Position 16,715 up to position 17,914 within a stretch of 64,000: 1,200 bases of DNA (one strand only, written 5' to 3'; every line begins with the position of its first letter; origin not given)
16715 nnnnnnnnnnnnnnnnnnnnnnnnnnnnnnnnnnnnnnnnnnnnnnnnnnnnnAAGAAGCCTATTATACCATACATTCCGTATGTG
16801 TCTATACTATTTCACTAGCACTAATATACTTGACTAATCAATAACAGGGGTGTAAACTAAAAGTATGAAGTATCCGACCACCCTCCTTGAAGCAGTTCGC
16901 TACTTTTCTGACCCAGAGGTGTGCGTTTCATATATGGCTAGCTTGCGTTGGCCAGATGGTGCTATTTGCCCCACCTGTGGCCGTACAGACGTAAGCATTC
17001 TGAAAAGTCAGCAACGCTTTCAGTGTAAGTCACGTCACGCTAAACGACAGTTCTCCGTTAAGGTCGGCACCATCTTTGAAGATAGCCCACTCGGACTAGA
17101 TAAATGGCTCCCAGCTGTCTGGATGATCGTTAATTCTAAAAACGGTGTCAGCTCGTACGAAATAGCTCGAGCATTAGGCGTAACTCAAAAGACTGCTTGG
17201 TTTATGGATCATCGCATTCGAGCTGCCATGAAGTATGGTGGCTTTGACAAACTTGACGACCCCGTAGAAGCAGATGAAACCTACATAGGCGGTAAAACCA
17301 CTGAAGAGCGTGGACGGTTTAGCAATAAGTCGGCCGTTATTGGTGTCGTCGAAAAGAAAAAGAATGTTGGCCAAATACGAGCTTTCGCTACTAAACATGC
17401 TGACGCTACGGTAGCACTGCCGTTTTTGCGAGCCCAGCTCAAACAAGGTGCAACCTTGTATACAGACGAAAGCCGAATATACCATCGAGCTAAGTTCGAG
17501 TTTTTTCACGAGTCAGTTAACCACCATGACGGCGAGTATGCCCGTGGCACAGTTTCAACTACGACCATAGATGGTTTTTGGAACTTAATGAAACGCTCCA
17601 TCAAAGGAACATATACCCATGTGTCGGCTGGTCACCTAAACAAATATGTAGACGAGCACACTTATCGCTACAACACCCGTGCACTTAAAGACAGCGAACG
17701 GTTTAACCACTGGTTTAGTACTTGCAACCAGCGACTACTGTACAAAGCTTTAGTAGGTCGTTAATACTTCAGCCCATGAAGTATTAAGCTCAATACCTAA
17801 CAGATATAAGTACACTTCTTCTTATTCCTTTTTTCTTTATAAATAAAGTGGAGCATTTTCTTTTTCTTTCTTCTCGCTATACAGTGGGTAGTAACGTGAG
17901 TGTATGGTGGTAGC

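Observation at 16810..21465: Intact cargo-carrying IS1595-family transposon inserted between tig and clpP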

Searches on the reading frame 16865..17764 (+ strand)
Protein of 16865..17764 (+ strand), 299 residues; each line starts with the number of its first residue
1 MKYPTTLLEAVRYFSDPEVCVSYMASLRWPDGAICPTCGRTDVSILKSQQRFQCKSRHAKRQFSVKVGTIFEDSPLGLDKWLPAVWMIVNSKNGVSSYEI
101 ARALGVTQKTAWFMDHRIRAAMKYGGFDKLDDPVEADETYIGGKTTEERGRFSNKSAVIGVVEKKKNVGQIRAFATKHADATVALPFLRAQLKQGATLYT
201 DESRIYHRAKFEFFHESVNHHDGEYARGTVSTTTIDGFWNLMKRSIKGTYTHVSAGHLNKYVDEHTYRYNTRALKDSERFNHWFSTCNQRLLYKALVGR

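Call 4: search_protein_families(library=pfam, proteins=[window:16865-17764:+], max_evalue=0.01)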
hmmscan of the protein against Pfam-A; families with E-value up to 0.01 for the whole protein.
window:16865-17764:+ (299 aa): 2 families
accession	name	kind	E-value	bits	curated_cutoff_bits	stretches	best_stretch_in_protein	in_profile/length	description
PF12762.13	DDE_Tnp_IS1595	-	1.4e-32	113.3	27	1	129-270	1-153/153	ISXO2-like transposase domain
PF12760.12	Zn_ribbon_IS1595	-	4.9e-09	36.4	25.4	1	18-56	4-42/46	Transposase zinc-ribbon domain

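Call 7: find_encoding_contigs(protein=window:16865-17764:+, flank=10000, max_places=10)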
Protein window:16865-17764:+ (299 aa): 2 contigs read that carry it; 2 places shown.
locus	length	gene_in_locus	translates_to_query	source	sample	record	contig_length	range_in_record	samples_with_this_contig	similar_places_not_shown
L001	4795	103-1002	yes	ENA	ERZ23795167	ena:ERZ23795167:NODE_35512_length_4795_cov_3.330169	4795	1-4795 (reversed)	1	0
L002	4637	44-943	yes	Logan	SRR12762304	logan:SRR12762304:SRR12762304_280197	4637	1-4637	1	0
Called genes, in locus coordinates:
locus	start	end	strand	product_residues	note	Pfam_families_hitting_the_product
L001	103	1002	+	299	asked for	PF12760:Zn_ribbon_IS1595, PF12762:DDE_Tnp_IS1595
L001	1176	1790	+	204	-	PF13814:Replic_Relax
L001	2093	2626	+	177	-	PF13238:AAA_18 (weak)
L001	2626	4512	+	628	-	PF00583:Acetyltransf_1, PF13508:Acetyltransf_7 (weak), PF08445:FR47 (faint), PF00583:Acetyltransf_1, PF13673:Acetyltransf_10 (weak), PF13508:Acetyltransf_7, PF01636:APH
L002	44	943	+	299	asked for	PF12760:Zn_ribbon_IS1595, PF12762:DDE_Tnp_IS1595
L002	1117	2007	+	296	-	PF13814:Replic_Relax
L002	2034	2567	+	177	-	PF13238:AAA_18 (weak)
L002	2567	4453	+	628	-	PF00583:Acetyltransf_1, PF13508:Acetyltransf_7 (weak), PF13480:Acetyltransf_6 (weak), PF00583:Acetyltransf_1, PF13673:Acetyltransf_10, PF08445:FR47 (weak), PF13508:Acetyltransf_7, PF01636:APH, +2 more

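Call 15: search_protein_families(library=ncbifam, proteins=[window:16865-17764:+], max_evalue=0.01)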
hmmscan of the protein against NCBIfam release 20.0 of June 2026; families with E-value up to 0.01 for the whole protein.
window:16865-17764:+ (299 aa): 1 family
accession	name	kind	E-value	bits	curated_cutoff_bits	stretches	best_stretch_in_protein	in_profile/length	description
NF033547.1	transpos_IS1595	equivalog_domain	1.9e-49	168.5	75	1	75-272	3-215/215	IS1595 family transposase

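Call 20: find_homologous_proteins(query=window:16865-17764:+, max_evalue=1e-10)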
Query window:16865-17764:+ (299 aa): 7999 proteins with E <= 1e-10 among 8000 candidates; the best 120 are listed.
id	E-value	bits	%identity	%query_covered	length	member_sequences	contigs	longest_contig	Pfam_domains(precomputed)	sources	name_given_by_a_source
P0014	2.4e-204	695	100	100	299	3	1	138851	PF12760.13,PF12762.14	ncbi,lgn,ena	-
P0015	1.9e-184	630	91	99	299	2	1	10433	PF12760.13,PF12762.14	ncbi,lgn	-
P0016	2.1e-181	620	88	99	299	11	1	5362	PF12760.13,PF12762.14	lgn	-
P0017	6.1e-181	618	89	99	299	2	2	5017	PF12760.13,PF12762.14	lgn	-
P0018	2.6e-171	587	84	99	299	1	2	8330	PF12760.13,PF12762.14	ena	-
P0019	3.4e-167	573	82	99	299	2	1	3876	PF12760.13,PF12762.14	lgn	-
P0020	1.1e-166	572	81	100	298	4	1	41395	PF12760.13,PF12762.14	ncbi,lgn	-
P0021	5.3e-164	563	80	99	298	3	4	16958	PF12760.13,PF12762.14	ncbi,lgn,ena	-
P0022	8.1e-164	562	81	99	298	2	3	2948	PF12760.13,PF12762.14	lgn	-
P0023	1.2e-160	552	80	99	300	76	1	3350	PF12760.13,PF12762.14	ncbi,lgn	-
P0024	2.8e-160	551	79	100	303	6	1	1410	PF12760.13,PF12762.14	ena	-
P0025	5.1e-159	546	76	100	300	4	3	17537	PF12760.13,PF12762.14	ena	-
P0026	1.5e-158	545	76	100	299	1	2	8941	PF12760.13,PF12762.14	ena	-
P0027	5.6e-158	543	76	100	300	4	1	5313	PF12760.13,PF12762.14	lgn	-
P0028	2.8e-157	541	75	100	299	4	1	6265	PF12760.13,PF12762.14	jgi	jgi:transposase-like protein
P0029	3.1e-157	541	76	100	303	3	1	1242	PF12760.13,PF12762.14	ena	-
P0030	7.4e-157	539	75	100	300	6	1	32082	PF12760.13,PF12762.14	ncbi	-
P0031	9.3e-157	539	76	99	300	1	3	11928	PF12760.13,PF12762.14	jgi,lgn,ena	-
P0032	3.3e-156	537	75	100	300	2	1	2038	PF12760.13,PF12762.14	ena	-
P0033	8.2e-156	536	74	100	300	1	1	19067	PF12760.13,PF12762.14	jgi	jgi:hypothetical protein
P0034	9.8e-156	536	75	100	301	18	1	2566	PF12760.13,PF12762.14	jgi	jgi:transposase-like protein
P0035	4.2e-155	534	76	100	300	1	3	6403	PF12760.13,PF12762.14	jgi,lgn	-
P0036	1.8e-154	531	75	100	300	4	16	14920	PF12760.13,PF12762.14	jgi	jgi:transposase-like protein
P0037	2.9e-154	531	76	100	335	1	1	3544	PF12760.13,PF12762.14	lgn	-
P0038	3.1e-154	531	76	100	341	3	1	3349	PF12760.13,PF12762.14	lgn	-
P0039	3.5e-154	531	74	100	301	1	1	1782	PF12760.13,PF12762.14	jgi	jgi:hypothetical protein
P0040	7.8e-154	529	76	99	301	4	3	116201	PF12760.13,PF12762.14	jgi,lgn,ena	-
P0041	3.4e-153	527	73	100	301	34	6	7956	PF12760.13,PF12762.14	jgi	jgi:transposase-like protein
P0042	3.9e-153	527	76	100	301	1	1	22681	PF12760.13,PF12762.14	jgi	jgi:transposase-like protein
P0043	3.8e-152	524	74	99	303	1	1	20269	PF12760.13,PF12762.14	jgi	jgi:transposase-like protein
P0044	6.0e-144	497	71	100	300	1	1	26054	PF12760.13,PF12762.14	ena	-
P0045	1.0e-136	473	76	88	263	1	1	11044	PF12760.13,PF12762.14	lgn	-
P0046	1.2e-133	463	77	86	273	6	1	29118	PF12760.13,PF12762.14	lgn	-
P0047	2.2e-127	443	65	99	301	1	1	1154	PF12760.13,PF12762.14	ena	-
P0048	7.6e-123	428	62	99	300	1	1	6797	PF12760.13,PF12762.14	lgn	-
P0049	7.8e-122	424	62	99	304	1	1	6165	PF12760.13,PF12762.14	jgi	jgi:ISXO2-like transposase domain/Transposase zinc-ribbon domain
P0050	1.6e-119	417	62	99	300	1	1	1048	PF12760.13,PF12762.14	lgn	-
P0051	7.2e-119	415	59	100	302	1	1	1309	PF12760.13,PF12762.14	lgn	-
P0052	1.6e-118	413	61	99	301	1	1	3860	PF12760.13,PF12762.14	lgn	-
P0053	2.1e-118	413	60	99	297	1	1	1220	PF12760.13,PF12762.14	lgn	-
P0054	1.1e-113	398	57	100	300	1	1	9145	PF12760.13,PF12762.14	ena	-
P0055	5.8e-113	395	57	100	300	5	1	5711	PF12760.13,PF12762.14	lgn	-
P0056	8.0e-112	391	57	100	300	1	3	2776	PF12760.13,PF12762.14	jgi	-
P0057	3.1e-111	390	79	70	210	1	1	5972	PF12760.13,PF12762.14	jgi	jgi:transposase-like protein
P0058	3.7e-109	383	57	99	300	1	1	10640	PF12760.13,PF12762.14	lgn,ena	-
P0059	1.0e-106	375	78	71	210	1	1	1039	PF12760.13,PF12762.14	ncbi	-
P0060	3.2e-103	363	77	68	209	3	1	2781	PF12762.14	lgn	-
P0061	8.9e-100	352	86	59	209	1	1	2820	PF12760.13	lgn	-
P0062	3.5e-96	340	53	100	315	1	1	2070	PF12760.13,PF12762.14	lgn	-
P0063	1.9e-95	338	53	100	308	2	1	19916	PF12760.13,PF12762.14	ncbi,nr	ncbi:MAG TPA: IS1595 family transposase, partial [Blastocatellia bacterium]|nr:IS1595 family transpo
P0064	2.1e-95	338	52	100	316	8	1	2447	PF12760.13,PF12762.14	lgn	-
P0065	2.6e-94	334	51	100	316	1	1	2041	PF12760.13,PF12762.14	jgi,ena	-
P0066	9.4e-94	332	52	100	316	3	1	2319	PF12760.13,PF12762.14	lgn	-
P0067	9.4e-94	332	50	99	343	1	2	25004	PF12760.13,PF12762.14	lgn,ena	-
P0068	1.4e-92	328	50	99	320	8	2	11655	PF12760.13,PF12762.14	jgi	jgi:transposase-like protein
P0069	1.6e-92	328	51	99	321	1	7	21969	PF12760.13,PF12762.14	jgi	jgi:transposase-like protein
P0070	2.0e-92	328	52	100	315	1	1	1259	PF12760.13,PF12762.14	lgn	-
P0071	2.1e-92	328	50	100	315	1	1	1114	PF12760.13,PF12762.14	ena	-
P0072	5.4e-92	326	52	100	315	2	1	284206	PF12760.13,PF12762.14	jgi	jgi:transposase-like protein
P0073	7.9e-92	326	84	56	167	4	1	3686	PF12760.13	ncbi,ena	-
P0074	1.3e-91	325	50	99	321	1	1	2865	PF12760.13,PF12762.14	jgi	jgi:transposase-like protein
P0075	1.4e-91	325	51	100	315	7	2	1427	PF12760.13,PF12762.14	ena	-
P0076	2.4e-91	324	49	98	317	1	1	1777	PF12760.13,PF12762.14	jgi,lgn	-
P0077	2.8e-91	324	51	99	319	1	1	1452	PF12760.13,PF12762.14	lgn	-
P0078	7.4e-91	323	49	99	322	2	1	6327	PF12760.13,PF12762.14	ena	-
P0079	7.6e-91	323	50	99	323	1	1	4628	PF12760.13,PF12762.14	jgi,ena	-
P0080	1.4e-90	322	50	99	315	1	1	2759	PF12760.13,PF12762.14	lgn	-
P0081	1.7e-90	321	50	99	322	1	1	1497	PF12760.13,PF12762.14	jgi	jgi:transposase-like protein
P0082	1.9e-90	321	51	98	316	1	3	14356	PF12760.13,PF12762.14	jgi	jgi:IS1 family transposase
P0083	2.0e-90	321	50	100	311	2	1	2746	PF12760.13,PF12762.14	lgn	-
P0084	2.2e-90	321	51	99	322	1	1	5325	PF12760.13,PF12762.14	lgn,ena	-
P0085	2.3e-90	321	50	99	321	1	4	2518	PF12760.13,PF12762.14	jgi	jgi:transposase-like protein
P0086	2.4e-90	321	50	99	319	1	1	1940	PF12760.13,PF12762.14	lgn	-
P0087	2.8e-90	321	52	99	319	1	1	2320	PF12760.13,PF12762.14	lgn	-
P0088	2.9e-90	321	51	100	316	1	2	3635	PF12760.13,PF12762.14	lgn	-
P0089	2.9e-90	321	48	99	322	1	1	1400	PF12760.13,PF12762.14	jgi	jgi:transposase-like protein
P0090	2.9e-90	321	50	99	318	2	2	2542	PF12760.13,PF12762.14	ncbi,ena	-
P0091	4.8e-90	320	51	99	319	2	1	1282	PF12760.13,PF12762.14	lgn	-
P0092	5.4e-90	320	51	99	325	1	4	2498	PF12760.13,PF12762.14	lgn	-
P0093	6.2e-90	320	47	99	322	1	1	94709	PF12760.13,PF12762.14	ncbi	-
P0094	9.6e-90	319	50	100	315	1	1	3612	PF12760.13,PF12762.14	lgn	-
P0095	1.5e-89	318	50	100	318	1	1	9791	PF12760.13,PF12762.14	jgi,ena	-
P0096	1.8e-89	318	50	99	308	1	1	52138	PF12760.13,PF12762.14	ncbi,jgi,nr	ncbi:MAG TPA: IS1595 family transposase [Galbitalea sp.]|jgi:transposase-like protein|nr:IS1595 fami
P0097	1.8e-89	318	48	99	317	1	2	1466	PF12760.13,PF12762.14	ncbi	-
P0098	2.0e-89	318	48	99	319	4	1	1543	PF12760.13,PF12762.14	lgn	-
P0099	2.2e-89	318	51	99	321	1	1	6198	PF12760.13,PF12762.14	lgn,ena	-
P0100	2.2e-89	318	49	99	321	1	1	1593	PF12760.13,PF12762.14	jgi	jgi:transposase-like protein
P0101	2.3e-89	318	49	100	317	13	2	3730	PF12760.13,PF12762.14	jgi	jgi:transposase-like protein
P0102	2.4e-89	318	50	99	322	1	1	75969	PF12760.13,PF12762.14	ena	-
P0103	2.5e-89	318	49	99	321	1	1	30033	PF12760.13,PF12762.14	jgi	jgi:transposase-like protein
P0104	2.8e-89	317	50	99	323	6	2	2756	PF12760.13,PF12762.14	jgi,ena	-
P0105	2.9e-89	317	51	99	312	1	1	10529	PF12760.13,PF12762.14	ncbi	-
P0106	3.0e-89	317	52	99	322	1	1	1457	PF12760.13,PF12762.14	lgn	-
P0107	3.3e-89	317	49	100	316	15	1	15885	PF12760.13,PF12762.14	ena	-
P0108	3.4e-89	317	48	99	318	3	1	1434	PF12760.13,PF12762.14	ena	-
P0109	4.3e-89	317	50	99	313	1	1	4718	PF12760.13,PF12762.14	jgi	jgi:transposase-like protein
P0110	4.5e-89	317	49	100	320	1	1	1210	PF12760.13,PF12762.14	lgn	-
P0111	4.9e-89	317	51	100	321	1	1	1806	PF12760.13,PF12762.14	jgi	jgi:transposase-like protein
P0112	5.0e-89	317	49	99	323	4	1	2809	PF12760.13,PF12762.14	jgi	jgi:transposase-like protein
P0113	5.1e-89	317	49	100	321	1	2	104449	PF12760.13,PF12762.14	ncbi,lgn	-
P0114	5.6e-89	316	47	100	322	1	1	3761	PF12760.13,PF12762.14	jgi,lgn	jgi:transposase-like protein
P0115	5.8e-89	316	49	99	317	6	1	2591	PF12760.13,PF12762.14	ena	-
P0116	5.9e-89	316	49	98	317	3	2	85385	PF12760.13,PF12762.14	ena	-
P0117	5.9e-89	316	49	99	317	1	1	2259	PF12760.13,PF12762.14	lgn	-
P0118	6.2e-89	316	51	99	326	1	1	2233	PF12760.13,PF12762.14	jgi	jgi:transposase-like protein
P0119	7.2e-89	316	49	99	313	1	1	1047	PF12760.13,PF12762.14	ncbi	-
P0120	7.3e-89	316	47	99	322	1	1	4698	PF12760.13,PF12762.14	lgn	-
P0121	7.6e-89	316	52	98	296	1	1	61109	PF12760.13,PF12762.14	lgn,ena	-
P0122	1.1e-88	315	49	100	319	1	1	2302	PF12760.13,PF12762.14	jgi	jgi:hypothetical protein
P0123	1.1e-88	315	50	99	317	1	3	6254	PF12760.13,PF12762.14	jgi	jgi:transposase-like protein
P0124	1.5e-88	315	49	100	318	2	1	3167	PF12760.13,PF12762.14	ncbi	-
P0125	1.5e-88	315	49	100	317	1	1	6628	PF12760.13,PF12762.14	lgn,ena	-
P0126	1.6e-88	315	49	100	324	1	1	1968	PF12760.13,PF12762.14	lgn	-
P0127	1.6e-88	315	50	99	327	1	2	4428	PF12760.13,PF12762.14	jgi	-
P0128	1.8e-88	315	49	99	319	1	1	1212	PF12760.13,PF12762.14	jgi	jgi:transposase-like protein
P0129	2.0e-88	315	49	99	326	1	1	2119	PF12760.13,PF12762.14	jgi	jgi:transposase-like protein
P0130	2.0e-88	315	50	100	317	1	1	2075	PF12760.13,PF12762.14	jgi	jgi:transposase-like protein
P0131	2.2e-88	315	48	99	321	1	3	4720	PF12760.13,PF12762.14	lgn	-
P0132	2.9e-88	314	50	100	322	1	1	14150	PF12760.13,PF12762.14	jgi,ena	-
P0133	3.0e-88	314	48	99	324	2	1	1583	PF12760.13,PF12762.14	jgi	jgi:transposase-like protein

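Call 21: find_encoding_contigs(protein=P0015, flank=8000, max_places=4)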
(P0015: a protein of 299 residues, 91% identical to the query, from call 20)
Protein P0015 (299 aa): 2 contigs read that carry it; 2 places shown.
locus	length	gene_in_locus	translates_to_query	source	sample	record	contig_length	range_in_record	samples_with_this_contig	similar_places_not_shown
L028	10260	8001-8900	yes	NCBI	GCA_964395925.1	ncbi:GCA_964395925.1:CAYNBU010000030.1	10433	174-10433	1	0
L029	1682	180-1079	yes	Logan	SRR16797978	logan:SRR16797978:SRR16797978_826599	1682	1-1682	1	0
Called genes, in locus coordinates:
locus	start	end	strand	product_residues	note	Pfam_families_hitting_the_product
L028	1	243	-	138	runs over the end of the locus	?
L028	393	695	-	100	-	-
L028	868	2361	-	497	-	PF02511:Thy1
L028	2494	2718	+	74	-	-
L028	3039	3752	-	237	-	PF22769:DCD, PF00692:dUTPase (weak)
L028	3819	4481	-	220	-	PF02223:Thymidylate_kin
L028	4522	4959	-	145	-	-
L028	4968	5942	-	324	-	PF00687:Ribosomal_L1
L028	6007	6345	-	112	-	-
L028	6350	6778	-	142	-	PF03946:Ribosomal_L11_N, PF00298:Ribosomal_L11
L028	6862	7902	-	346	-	PF04542:Sigma70_r2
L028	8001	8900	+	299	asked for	PF12760:Zn_ribbon_IS1595, PF12762:DDE_Tnp_IS1595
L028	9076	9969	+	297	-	PF13814:Replic_Relax (weak)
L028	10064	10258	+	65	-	?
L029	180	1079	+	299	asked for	PF12760:Zn_ribbon_IS1595, PF12762:DDE_Tnp_IS1595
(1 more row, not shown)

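Call 22: find_encoding_contigs(protein=P0016, flank=8000, max_places=4)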
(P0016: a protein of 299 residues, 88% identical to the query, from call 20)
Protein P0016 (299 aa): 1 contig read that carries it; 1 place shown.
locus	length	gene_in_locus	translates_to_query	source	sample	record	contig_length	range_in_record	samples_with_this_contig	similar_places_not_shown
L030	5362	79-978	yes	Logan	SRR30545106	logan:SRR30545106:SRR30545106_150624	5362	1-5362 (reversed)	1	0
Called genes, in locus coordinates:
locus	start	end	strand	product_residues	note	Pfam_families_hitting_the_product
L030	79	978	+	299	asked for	PF12760:Zn_ribbon_IS1595, PF12762:DDE_Tnp_IS1595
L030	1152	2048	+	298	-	PF13814:Replic_Relax (weak)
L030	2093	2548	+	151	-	-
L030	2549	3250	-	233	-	PF24038:DUF7347 (weak)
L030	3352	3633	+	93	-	-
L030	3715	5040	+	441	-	PF16473:Rv2179c-like (weak)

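Call 23: find_encoding_contigs(protein=P0017, flank=8000, max_places=4)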
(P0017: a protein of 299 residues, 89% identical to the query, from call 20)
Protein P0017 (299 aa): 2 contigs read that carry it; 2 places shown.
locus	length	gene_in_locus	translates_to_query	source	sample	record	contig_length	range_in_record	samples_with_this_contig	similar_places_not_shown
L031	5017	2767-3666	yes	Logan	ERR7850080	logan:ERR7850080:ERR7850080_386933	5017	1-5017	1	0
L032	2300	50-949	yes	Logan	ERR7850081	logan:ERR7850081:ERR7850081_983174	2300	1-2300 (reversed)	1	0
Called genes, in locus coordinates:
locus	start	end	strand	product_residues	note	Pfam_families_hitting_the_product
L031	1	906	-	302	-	?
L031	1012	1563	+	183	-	PF09419:PGP_phosphatase (weak), PF13419:HAD_2, PF00702:Hydrolase, PF13242:Hydrolase_like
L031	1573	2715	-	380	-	PF00781:DAGK_cat, PF19279:YegS_C (weak)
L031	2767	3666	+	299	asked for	PF12760:Zn_ribbon_IS1595, PF12762:DDE_Tnp_IS1595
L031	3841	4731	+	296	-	PF13814:Replic_Relax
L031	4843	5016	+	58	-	?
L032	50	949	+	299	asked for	PF12760:Zn_ribbon_IS1595, PF12762:DDE_Tnp_IS1595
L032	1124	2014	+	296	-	PF13814:Replic_Relax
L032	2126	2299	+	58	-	?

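Call 24: find_encoding_contigs(protein=P0018, flank=8000, max_places=4)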
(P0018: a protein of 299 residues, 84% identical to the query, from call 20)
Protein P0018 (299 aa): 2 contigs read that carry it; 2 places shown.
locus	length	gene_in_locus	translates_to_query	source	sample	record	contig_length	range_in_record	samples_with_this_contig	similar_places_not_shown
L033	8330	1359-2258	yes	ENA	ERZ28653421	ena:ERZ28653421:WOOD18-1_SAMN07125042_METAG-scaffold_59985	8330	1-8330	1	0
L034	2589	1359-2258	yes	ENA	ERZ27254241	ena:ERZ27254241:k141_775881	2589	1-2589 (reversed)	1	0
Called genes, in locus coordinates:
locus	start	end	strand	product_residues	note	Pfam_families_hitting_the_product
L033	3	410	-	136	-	?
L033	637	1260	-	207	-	PF09335:VTT_dom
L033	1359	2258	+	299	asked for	PF12760:Zn_ribbon_IS1595, PF12762:DDE_Tnp_IS1595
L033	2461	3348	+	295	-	PF13814:Replic_Relax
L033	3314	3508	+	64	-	-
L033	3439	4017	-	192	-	-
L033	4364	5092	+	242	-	PF01386:Ribosomal_L25p, PF14693:Ribosomal_TL5_C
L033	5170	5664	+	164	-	PF09900:DUF2127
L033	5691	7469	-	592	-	PF00664:ABC_membrane, PF00005:ABC_tran, PF02463:SMC_N (weak)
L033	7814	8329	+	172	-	?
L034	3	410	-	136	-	?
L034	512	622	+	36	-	-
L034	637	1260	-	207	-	PF09335:VTT_dom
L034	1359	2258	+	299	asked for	PF12760:Zn_ribbon_IS1595, PF12762:DDE_Tnp_IS1595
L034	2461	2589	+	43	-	?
